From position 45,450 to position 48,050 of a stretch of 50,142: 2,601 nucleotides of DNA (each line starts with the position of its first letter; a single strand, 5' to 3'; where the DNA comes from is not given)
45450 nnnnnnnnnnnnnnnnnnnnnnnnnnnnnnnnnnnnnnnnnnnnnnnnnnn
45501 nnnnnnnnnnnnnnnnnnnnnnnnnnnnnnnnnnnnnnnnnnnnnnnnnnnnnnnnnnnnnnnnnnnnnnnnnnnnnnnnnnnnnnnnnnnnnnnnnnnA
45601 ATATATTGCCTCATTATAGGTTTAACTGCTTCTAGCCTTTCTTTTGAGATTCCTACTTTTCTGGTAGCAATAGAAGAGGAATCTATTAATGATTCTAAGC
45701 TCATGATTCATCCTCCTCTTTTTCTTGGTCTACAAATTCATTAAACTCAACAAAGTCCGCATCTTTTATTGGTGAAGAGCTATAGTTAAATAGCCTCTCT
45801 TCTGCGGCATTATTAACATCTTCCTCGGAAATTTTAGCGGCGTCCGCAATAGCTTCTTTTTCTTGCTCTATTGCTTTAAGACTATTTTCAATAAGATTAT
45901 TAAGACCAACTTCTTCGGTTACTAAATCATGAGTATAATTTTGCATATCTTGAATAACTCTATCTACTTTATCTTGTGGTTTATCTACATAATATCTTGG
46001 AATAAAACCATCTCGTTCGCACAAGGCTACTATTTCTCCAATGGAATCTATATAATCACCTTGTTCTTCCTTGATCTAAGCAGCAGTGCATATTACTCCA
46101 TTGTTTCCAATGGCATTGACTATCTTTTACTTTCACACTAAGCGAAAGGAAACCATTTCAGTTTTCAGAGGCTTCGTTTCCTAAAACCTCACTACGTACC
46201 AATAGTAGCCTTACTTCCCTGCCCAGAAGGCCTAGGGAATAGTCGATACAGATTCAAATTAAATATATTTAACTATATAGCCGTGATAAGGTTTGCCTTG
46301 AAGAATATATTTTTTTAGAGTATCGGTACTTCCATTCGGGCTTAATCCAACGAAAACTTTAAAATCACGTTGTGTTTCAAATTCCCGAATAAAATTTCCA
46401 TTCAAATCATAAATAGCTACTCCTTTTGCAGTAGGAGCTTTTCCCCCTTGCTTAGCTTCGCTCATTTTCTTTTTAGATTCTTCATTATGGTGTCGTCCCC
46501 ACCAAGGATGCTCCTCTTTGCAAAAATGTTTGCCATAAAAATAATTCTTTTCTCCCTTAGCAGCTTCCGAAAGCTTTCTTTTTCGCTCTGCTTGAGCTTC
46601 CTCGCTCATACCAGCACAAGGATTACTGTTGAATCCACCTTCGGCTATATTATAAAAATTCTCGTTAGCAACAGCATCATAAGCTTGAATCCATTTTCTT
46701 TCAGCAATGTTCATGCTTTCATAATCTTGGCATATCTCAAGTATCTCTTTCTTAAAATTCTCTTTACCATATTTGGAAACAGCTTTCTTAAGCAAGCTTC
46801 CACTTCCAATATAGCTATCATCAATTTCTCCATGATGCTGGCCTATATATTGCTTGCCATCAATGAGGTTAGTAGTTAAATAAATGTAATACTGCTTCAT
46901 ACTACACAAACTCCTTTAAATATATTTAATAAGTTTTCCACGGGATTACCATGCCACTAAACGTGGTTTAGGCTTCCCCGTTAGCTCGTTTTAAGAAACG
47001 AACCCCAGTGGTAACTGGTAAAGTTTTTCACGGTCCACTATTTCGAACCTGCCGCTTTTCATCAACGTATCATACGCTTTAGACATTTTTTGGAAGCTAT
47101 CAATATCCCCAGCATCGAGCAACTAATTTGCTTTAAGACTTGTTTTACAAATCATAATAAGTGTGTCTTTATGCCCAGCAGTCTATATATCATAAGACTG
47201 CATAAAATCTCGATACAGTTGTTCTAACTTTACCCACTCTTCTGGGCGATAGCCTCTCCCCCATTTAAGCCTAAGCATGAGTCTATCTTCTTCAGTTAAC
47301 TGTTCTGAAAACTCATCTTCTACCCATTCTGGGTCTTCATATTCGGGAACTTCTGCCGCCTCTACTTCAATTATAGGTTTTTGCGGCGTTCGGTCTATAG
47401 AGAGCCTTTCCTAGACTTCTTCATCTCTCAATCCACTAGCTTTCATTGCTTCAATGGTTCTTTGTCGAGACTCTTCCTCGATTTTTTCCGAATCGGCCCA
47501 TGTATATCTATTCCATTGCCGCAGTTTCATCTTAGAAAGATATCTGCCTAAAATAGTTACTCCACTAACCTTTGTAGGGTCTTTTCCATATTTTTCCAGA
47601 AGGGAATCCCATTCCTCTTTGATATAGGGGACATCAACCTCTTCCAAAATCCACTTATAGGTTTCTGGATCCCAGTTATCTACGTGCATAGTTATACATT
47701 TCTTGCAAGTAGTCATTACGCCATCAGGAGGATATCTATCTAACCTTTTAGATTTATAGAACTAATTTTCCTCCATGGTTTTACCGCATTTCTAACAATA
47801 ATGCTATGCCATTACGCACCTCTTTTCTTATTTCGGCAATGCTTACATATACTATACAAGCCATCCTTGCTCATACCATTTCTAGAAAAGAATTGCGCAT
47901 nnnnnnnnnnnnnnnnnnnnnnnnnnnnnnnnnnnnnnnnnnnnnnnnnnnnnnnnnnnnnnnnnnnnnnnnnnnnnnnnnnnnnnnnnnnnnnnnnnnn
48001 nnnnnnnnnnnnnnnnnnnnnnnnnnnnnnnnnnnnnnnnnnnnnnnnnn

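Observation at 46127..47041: GIY-YIG homing endonuclease between two packaging ORFs, possibly intron-borne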

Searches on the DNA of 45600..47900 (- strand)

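Call 15: search_dna_similar(query=window:45600-47900:-, collection=phages, mode=distant, max_rows=25)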
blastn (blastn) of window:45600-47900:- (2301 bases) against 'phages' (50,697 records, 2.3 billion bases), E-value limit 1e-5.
Records with a match: 11; places in all: 11; records where one place covers at least 80% of the query: 0.
Best place of each record, by identity: 80-90% 11.
By first word of the organism name: Prevotella 9; Enterococcus 2.
By host as written in the record: Prevotella sp. 9; Enterococcus faecalis 2.
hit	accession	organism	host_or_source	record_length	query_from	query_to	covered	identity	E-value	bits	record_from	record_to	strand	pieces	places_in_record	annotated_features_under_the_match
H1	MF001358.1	Enterococcus phage EF1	Enterococcus faecalis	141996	1647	1729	4%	83.1%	2e-13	85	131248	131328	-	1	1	hypothetical protein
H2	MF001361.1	Enterococcus phage EF5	Enterococcus faecalis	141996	1647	1729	4%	83.1%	2e-13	85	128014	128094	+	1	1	hypothetical protein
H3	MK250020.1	Prevotella phage Lak-B1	Prevotella sp.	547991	1676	1728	2%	85.2%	9e-6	59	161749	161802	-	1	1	record has no annotation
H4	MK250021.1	Prevotella phage Lak-B2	Prevotella sp.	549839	1676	1728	2%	85.2%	9e-6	59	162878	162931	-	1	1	record has no annotation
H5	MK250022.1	Prevotella phage Lak-B3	Prevotella sp.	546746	1676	1728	2%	85.2%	9e-6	59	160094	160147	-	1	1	record has no annotation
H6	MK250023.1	Prevotella phage Lak-B4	Prevotella sp.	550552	1676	1728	2%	85.2%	9e-6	59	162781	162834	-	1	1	record has no annotation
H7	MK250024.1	Prevotella phage Lak-B5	Prevotella sp.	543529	1676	1728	2%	85.2%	9e-6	59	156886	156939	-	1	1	record has no annotation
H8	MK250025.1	Prevotella phage Lak-B6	Prevotella sp.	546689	1676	1728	2%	85.2%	9e-6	59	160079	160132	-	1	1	record has no annotation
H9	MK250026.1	Prevotella phage Lak-B7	Prevotella sp.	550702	1676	1728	2%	85.2%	9e-6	59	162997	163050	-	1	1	record has no annotation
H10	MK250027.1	Prevotella phage Lak-B8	Prevotella sp.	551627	1676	1728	2%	85.2%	9e-6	59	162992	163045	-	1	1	record has no annotation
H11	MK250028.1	Prevotella phage Lak-B9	Prevotella sp.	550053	1676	1728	2%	85.2%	9e-6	59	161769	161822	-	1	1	record has no annotation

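Call 61: get_annotated_region(hit=H1, flank=2500)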
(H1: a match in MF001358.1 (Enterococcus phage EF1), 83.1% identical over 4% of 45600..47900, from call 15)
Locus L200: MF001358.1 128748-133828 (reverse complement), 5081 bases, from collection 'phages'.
description: Enterococcus phage EF1, partial genome.
organism: Enterococcus phage EF1 (NCBI taxid 2025813)
taxonomy: Viruses; Duplodnaviria; Heunggongvirae; Uroviricota; Caudoviricetes
host: Enterococcus faecalis; source: -; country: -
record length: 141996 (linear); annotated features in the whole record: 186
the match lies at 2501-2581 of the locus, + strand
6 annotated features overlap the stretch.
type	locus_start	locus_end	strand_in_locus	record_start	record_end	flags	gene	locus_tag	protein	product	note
CDS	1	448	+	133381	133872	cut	-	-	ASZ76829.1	HNH homing endonuclease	HNH homing endonuclease # Phage intron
CDS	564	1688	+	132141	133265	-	-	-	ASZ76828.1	DNA polymerase III alpha subunit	-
CDS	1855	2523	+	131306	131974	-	-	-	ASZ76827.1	hypothetical protein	-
CDS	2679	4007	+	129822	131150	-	-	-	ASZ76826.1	hypothetical protein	-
CDS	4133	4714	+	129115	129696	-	-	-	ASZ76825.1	hypothetical protein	-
CDS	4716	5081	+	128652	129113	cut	-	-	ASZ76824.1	hypothetical protein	-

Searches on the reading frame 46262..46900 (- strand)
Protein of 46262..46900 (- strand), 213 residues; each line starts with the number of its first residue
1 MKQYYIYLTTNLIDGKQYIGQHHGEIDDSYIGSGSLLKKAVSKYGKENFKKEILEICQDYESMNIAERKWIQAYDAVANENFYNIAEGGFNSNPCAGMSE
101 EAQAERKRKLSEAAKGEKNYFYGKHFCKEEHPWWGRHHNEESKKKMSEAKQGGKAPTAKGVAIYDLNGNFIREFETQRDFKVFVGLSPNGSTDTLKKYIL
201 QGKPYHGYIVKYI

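Call 9: search_protein_families(library=pfam, proteins=[window:46262-46900:-], max_evalue=0.1)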
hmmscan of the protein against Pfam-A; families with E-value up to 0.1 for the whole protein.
seq(213 aa): 4 families
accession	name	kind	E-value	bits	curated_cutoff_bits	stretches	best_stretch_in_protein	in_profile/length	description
PF07460.16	NUMOD3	-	2.6e-12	46.9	20.4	2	105-125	7-27/37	NUMOD3 motif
PF19835.5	SegE_GIY-YIG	-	7.6e-07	29.8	25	1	29-84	59-120/123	Putative endonuclease segE, GIY-YIG domain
PF01541.30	GIY-YIG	-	4.8e-05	24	22.6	1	3-76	1-74/78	GIY-YIG catalytic domain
PF07453.19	NUMOD1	-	0.0011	19.6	22.8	1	159-186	1-28/37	NUMOD1 domain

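Call 17: search_protein_families(library=phrogs, proteins=[window:46262-46900:-])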
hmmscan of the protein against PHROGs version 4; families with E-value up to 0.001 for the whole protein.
seq(213 aa): 6 families
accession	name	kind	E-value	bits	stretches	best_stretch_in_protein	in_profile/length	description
phrog_314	-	DNA, RNA and nucleotide metabolism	2.9e-40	139.8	1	1-212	176-387/574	homing endonuclease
phrog_7168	-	DNA, RNA and nucleotide metabolism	1.9e-13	51.5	1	5-118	3-128/284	homing endonuclease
phrog_447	-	other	8.4e-11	42.9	1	29-85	68-130/148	NAD synthetase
phrog_19446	-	DNA, RNA and nucleotide metabolism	1.3e-09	39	1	5-114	3-119/254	homing endonuclease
phrog_29037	-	DNA, RNA and nucleotide metabolism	7.4e-08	33.2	1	97-159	70-124/241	endonuclease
phrog_37840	-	unknown function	5e-05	23.8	1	2-93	12-107/350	-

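Call 19: find_related_loci(query=window:46262-46900:-, collection=viral_contigs, flank=3000)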
Query seq(213 aa) (213 aa) in viral_contigs; peptide patterns used: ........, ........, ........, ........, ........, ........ (x = any residue, [..] = any of these).
375 stretches matched a pattern; 319 encode a relative of the query (tblastn E <= 1e-3); the best 80 are kept; 80 distinct loci.
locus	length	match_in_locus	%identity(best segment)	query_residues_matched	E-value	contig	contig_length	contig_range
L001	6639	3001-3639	73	1-213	1e-104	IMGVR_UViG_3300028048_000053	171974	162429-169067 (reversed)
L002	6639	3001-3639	70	1-213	1e-101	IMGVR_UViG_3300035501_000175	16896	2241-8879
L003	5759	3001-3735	40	5-208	9e-47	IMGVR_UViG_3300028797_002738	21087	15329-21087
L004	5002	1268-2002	40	5-208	9e-47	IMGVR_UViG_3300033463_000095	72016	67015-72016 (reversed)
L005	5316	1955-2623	39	1-188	1e-42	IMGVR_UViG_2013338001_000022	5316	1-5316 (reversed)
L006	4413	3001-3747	39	1-208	2e-41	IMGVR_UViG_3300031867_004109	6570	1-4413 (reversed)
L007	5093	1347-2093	39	1-208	2e-41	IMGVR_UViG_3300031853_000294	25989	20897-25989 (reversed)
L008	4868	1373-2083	41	1-193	5e-40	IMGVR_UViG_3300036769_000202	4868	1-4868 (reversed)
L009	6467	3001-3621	41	4-208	2e-39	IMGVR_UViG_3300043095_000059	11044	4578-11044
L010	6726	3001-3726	37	1-208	2e-38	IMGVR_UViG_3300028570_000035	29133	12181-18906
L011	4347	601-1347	35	1-208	1e-37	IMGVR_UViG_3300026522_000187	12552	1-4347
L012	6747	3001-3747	37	4-211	9e-38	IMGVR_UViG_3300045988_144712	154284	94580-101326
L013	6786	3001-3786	34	1-205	8e-36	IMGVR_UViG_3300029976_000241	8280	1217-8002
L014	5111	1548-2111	39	6-187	2e-34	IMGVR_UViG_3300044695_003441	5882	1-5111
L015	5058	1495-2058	39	6-187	2e-34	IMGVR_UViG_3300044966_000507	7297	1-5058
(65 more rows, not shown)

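Call 34: search_solved_structures(query=window:46262-46900:-, max_evalue=1, show_alignments=2)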
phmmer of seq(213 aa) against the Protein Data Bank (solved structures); distinct sequences matched with E-value up to 1: 5.
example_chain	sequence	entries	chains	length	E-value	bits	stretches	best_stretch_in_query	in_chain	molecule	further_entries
4l7w_A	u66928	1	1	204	0.11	15.3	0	39-76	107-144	HD domain-containing protein 2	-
4l7e_A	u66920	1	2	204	0.11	15.3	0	39-76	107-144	HD domain-containing protein 2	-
4dmb_A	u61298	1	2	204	0.11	15.3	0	39-76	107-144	HD domain-containing protein 2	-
4l1j_A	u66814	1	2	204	0.31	13.9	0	39-73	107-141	HD domain-containing protein 2 | HD domain-containing protein 2 (Phosphorylate)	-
1f3u_B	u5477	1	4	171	0.36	13.7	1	102-155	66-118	TRANSCRIPTION INITIATION FACTOR IIF, ALPHA SUBUNIT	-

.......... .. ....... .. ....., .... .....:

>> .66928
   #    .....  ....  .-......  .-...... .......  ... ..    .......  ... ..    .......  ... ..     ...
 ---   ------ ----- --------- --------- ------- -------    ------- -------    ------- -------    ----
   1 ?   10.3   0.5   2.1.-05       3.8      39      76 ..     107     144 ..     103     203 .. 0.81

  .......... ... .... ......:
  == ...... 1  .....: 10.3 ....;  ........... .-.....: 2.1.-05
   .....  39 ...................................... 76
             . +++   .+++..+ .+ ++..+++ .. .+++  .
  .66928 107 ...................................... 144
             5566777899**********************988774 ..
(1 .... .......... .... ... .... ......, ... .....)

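Call 65: search_protein_families(library=ncbifam, proteins=[window:46262-46900:-], max_evalue=0.01)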
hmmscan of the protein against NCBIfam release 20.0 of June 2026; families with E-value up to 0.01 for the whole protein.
seq(213 aa): 1 family
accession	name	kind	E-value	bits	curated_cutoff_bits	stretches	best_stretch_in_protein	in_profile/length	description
TIGR01453.1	grpIintron_endo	subfamily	9.7e-20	71.5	56.05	1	6-208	4-210/215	group I intron endonuclease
